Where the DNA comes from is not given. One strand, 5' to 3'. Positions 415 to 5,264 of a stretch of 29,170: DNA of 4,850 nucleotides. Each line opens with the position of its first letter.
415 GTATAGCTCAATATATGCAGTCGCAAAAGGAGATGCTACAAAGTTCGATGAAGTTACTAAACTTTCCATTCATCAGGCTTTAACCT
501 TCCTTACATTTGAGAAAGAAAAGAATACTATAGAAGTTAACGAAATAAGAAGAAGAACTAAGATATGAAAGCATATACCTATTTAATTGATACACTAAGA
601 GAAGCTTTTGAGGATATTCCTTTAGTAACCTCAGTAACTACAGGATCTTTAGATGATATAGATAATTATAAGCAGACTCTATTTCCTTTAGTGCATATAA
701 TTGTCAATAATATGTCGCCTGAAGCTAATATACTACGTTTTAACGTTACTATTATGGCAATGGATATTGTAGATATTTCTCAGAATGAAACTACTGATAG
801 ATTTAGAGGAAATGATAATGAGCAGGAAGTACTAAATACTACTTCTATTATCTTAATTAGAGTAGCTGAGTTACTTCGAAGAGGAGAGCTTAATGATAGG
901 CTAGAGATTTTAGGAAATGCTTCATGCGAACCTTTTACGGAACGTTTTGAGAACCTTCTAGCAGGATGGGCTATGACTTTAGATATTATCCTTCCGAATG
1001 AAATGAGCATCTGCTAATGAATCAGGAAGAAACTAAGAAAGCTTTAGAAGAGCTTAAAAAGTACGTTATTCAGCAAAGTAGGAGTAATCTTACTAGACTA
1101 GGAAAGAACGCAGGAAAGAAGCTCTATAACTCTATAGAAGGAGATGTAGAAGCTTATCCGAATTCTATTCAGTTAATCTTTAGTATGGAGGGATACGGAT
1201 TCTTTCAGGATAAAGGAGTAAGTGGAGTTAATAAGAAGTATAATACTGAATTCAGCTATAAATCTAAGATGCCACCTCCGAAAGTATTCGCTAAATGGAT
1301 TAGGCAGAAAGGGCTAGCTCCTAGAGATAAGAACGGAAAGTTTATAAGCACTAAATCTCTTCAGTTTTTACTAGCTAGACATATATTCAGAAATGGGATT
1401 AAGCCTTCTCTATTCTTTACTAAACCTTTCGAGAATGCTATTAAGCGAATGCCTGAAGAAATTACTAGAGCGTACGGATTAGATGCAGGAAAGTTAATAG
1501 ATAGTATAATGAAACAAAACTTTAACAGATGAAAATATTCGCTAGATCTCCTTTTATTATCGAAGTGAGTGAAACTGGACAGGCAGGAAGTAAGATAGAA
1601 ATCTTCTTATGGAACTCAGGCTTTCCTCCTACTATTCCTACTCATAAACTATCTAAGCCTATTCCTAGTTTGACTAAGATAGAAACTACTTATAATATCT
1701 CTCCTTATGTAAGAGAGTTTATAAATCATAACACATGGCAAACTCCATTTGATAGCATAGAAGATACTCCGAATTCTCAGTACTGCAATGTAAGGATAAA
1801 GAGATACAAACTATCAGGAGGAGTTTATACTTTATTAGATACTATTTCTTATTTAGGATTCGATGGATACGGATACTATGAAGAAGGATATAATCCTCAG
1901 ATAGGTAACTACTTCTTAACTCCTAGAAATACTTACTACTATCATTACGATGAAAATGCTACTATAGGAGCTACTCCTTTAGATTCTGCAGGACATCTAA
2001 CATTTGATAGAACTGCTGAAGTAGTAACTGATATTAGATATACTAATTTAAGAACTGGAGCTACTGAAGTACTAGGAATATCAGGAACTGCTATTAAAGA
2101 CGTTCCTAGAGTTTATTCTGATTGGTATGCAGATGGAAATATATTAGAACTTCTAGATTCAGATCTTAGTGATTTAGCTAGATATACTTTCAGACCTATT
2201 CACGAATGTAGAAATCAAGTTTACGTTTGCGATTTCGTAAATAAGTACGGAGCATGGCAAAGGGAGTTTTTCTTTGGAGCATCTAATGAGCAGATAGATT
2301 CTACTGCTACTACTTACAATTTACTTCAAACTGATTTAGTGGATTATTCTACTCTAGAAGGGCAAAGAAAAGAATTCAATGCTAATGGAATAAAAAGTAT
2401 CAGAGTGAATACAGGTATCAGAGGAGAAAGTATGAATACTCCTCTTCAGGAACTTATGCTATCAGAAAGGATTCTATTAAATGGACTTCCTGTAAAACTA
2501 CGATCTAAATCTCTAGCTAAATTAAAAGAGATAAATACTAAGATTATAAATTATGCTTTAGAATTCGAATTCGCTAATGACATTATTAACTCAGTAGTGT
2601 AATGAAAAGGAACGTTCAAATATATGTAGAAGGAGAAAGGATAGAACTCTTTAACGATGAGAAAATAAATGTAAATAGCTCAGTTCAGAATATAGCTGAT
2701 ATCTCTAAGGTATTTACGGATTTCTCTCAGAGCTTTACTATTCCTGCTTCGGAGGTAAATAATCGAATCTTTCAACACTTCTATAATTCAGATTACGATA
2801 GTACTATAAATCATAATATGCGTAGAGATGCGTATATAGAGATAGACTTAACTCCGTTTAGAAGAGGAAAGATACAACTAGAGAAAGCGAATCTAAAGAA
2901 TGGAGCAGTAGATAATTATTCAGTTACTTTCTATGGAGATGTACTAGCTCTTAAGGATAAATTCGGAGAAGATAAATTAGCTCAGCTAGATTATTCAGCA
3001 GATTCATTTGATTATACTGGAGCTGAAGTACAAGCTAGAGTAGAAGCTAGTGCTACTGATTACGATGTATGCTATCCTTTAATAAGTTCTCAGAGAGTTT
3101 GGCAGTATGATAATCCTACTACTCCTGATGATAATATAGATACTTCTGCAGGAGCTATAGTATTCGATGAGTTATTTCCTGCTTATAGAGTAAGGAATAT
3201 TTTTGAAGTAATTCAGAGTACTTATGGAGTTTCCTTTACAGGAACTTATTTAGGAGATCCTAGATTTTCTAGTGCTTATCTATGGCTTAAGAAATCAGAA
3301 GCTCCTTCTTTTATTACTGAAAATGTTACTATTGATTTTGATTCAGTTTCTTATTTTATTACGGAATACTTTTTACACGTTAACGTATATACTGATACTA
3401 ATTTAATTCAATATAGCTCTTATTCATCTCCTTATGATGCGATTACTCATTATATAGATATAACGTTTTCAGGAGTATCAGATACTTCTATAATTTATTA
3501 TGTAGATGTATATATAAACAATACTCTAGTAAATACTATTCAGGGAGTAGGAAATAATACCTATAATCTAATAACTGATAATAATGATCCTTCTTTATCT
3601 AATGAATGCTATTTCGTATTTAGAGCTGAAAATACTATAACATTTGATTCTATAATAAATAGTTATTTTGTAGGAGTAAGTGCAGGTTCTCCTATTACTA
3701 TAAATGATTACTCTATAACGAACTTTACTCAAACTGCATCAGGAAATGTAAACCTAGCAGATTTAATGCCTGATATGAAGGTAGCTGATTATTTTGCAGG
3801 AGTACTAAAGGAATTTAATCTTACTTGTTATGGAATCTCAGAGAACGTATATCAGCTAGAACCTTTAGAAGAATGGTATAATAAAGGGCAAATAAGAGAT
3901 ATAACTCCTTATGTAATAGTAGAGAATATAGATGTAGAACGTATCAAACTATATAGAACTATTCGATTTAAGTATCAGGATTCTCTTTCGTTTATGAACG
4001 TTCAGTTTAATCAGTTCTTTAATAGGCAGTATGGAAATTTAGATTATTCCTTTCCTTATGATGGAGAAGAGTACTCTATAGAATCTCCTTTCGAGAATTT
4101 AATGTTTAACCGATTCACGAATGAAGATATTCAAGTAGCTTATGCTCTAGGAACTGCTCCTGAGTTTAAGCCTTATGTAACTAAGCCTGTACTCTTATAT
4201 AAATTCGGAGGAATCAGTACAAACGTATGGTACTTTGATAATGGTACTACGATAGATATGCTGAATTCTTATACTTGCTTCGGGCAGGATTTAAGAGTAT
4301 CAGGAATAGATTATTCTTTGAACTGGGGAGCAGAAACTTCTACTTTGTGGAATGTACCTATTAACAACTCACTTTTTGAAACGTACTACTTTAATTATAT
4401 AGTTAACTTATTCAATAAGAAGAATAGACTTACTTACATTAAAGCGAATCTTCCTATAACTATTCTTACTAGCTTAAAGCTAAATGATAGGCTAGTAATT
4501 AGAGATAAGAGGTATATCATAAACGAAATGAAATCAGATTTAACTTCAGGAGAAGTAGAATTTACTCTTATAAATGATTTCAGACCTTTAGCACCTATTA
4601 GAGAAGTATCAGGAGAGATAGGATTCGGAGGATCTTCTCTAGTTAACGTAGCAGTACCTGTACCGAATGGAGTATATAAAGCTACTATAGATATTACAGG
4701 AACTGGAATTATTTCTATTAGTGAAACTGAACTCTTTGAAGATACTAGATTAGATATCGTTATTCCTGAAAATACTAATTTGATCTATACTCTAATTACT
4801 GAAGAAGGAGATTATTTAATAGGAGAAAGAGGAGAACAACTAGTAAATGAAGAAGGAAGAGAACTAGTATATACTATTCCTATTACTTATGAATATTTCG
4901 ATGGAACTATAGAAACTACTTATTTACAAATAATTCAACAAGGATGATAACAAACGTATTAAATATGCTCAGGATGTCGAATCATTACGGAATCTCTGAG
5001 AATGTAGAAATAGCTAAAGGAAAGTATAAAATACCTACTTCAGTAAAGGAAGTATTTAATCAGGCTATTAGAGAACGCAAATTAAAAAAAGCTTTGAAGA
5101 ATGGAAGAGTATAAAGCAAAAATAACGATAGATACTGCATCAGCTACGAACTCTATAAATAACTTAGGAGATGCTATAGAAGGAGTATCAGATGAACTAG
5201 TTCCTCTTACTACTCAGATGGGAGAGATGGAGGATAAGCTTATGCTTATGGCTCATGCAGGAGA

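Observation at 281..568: -1 recoding site at a T9 run, with a 207-nt dual-frame overlap, in a chaperone-like gene that is not next to the tape measure gene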

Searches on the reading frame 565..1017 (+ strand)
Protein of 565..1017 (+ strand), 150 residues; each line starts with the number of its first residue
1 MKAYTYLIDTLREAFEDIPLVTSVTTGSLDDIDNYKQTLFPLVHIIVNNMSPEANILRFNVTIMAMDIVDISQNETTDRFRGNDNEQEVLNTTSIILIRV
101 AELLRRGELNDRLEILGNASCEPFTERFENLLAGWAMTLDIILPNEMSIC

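Call 8: search_protein_families(library=phrogs, proteins=[window:565-1017:+], max_evalue=0.01)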
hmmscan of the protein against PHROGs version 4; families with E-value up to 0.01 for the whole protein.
window:565-1017:+ (150 aa): 1 family
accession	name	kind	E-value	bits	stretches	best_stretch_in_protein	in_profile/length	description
phrog_30964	-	unknown function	1.5e-09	39.2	1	1-142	1-129/138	-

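Call 9: search_protein_families(library=pfam, proteins=[window:565-1017:+], max_evalue=0.01)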
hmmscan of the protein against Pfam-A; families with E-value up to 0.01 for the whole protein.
window:565-1017:+ (150 aa): 0 families

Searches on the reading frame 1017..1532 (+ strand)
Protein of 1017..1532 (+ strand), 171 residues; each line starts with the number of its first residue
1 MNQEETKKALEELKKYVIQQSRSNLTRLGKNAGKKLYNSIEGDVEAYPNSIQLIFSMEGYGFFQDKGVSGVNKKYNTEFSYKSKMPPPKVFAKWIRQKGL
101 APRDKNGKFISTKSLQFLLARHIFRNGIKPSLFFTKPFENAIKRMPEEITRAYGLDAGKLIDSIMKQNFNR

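Call 8: search_protein_families(library=phrogs, proteins=[window:1017-1532:+], max_evalue=0.01)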
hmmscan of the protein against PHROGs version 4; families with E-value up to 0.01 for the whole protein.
window:1017-1532:+ (171 aa): 1 family
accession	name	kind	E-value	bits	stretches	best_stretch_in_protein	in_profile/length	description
phrog_29822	-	unknown function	2.7e-42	146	1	5-156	2-155/162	-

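Call 9: search_protein_families(library=pfam, proteins=[window:1017-1532:+], max_evalue=0.01)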
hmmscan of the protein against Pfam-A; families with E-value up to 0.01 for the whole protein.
window:1017-1532:+ (171 aa): 0 families

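Call 78: search_solved_structures(query=window:1017-1532:+, max_evalue=1)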
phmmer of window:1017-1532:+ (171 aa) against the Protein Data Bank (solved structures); distinct sequences matched with E-value up to 1: 7.
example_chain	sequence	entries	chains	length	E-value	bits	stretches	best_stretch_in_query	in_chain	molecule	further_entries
9vnw_A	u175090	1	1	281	0.42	14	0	33-104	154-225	Phosphoribosylformylglycinamidine cyclo-ligase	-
9vnv_A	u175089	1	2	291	0.46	13.9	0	33-104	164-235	Phosphoribosylformylglycinamidine cyclo-ligase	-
9k00_A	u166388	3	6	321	0.6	13.5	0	33-104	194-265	Phosphoribosylformylglycinamidine cyclo-ligase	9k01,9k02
9k05_A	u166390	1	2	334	0.61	13.5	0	33-104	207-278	Phosphoribosylformylglycinamidine cyclo-ligase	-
9k06_A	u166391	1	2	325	0.61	13.5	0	33-104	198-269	Phosphoribosylformylglycinamidine cyclo-ligase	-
9vnu_A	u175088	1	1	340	0.72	13.3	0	33-104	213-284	Phosphoribosylformylglycinamidine cyclo-ligase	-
9k03_A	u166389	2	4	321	0.83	13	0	33-104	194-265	Phosphoribosylformylglycinamidine cyclo-ligase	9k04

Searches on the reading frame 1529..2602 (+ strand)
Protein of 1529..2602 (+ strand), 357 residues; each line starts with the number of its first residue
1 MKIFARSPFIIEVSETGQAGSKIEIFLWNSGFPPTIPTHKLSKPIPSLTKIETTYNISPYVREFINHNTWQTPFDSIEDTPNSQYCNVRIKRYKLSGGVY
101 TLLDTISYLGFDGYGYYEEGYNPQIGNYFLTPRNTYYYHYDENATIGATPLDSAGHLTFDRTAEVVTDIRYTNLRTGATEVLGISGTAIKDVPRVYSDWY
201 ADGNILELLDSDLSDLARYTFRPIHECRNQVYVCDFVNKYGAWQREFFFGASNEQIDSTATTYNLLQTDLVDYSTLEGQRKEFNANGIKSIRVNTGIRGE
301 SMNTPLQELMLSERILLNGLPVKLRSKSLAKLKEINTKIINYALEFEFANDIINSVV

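Call 8: search_protein_families(library=phrogs, proteins=[window:1529-2602:+], max_evalue=0.01)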
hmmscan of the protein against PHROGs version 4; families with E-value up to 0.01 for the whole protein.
window:1529-2602:+ (357 aa): 1 family
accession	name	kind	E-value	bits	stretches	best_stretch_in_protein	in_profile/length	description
phrog_35281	-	unknown function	2.9e-09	37.2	1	217-356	333-474/474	-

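Call 9: search_protein_families(library=pfam, proteins=[window:1529-2602:+], max_evalue=0.01)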
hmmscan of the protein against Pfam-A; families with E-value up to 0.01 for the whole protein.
window:1529-2602:+ (357 aa): 0 families

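Call 76: search_solved_structures(query=window:1529-2602:+, max_evalue=1)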
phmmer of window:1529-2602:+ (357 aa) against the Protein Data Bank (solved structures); distinct sequences matched with E-value up to 1: 0.

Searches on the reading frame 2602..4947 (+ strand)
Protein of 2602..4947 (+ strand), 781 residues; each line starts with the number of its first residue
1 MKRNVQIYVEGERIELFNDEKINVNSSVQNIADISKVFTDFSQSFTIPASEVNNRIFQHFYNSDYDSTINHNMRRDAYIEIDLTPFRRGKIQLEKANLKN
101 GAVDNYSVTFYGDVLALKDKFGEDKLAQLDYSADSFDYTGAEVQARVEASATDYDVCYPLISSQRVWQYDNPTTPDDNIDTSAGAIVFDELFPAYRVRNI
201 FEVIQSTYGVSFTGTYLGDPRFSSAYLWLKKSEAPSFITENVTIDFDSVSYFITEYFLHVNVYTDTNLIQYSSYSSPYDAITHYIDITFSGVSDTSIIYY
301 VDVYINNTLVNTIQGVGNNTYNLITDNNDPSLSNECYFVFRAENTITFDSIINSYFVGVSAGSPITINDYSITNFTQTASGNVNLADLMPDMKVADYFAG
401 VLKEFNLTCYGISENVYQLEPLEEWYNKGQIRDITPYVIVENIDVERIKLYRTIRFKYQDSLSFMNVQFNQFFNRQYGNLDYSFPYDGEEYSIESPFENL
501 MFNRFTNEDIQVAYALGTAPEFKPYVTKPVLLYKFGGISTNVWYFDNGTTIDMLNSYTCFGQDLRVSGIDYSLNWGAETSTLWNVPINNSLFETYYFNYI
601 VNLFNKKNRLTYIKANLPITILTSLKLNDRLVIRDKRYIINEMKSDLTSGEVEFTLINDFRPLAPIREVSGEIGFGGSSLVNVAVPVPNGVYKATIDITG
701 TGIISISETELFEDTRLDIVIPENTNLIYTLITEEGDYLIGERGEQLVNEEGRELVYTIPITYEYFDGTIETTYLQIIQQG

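Call 8: search_protein_families(library=phrogs, proteins=[window:2602-4947:+], max_evalue=0.01)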
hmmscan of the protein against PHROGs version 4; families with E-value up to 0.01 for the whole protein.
window:2602-4947:+ (781 aa): 1 family
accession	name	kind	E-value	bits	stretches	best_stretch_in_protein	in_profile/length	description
phrog_38559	-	unknown function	6.6e-68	230.7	1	10-660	12-646/754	-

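Call 9: search_protein_families(library=pfam, proteins=[window:2602-4947:+], max_evalue=0.01)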
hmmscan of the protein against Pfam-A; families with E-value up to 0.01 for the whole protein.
window:2602-4947:+ (781 aa): 0 families

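Call 77: search_solved_structures(query=window:2602-4947:+, max_evalue=1)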
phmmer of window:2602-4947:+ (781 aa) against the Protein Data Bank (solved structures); distinct sequences matched with E-value up to 1: 0.
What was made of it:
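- The neighbouring genes are unassigned (calls 8, 76-78).
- Tried and rejected: phmmer of the 357-aa, 781-aa and 171-aa neighbours against the PDB gave nothing useful, so the tail tube gene stays unidentified (calls 76-78).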

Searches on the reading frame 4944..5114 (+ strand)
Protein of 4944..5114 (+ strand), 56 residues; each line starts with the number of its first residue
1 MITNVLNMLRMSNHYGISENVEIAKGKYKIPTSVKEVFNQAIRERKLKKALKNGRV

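Call 8: search_protein_families(library=phrogs, proteins=[window:4944-5114:+], max_evalue=0.01)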
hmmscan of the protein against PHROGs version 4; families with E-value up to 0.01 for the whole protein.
window:4944-5114:+ (56 aa): 1 family
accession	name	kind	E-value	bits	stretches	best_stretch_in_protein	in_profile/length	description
phrog_32183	-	unknown function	0.00024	22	1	1-39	1-36/46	-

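Call 9: search_protein_families(library=pfam, proteins=[window:4944-5114:+], max_evalue=0.01)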
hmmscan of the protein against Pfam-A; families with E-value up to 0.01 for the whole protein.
window:4944-5114:+ (56 aa): 1 family
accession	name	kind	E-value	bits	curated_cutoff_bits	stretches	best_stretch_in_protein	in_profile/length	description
PF01291.22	LIF_OSM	-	0.0036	17.9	23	1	3-47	104-147/162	LIF / OSM family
